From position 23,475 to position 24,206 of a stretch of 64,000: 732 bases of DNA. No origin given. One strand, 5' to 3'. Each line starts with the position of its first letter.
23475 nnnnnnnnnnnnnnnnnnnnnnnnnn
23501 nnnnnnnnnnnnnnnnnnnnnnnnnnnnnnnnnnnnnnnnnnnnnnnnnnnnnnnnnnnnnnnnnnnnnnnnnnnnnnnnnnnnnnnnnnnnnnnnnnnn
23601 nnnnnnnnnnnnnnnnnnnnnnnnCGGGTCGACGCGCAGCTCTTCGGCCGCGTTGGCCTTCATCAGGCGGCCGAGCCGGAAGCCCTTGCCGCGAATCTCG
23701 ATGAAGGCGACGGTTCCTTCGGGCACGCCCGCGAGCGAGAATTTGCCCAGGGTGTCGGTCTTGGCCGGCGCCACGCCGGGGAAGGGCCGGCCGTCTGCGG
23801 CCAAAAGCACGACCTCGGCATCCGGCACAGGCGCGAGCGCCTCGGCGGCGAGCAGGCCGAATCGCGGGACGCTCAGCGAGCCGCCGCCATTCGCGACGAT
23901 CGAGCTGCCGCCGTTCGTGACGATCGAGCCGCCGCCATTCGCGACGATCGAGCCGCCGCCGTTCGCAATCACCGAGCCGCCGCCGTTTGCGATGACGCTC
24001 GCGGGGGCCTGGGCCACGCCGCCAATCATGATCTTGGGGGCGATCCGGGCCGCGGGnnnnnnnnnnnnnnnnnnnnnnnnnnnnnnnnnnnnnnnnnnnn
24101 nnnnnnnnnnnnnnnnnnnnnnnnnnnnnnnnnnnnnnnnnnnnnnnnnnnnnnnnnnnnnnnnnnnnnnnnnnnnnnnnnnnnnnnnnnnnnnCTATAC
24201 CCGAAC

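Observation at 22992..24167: Lipoprotein family member 2: five exact 24-bp tandem units and a Gly/Asp-rich tail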

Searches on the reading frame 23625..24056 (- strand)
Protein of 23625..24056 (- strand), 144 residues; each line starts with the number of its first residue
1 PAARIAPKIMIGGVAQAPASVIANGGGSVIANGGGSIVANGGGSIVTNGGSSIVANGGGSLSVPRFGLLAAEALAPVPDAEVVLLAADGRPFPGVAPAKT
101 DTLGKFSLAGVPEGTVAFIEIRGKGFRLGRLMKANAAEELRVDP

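Call 80: search_protein_families(library=pfam, proteins=[window:23625-24056:-], max_evalue=0.1)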
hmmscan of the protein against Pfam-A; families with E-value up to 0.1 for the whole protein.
seq(144 aa): 2 families
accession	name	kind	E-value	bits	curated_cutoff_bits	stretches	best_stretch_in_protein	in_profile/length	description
PF13620.12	CarboxypepD_reg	-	0.00011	23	32.3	1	74-130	11-63/82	Carboxypeptidase regulatory-like domain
PF17802.7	SpaA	-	0.062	13.9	23.1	1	76-122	15-60/91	Prealbumin-like fold domain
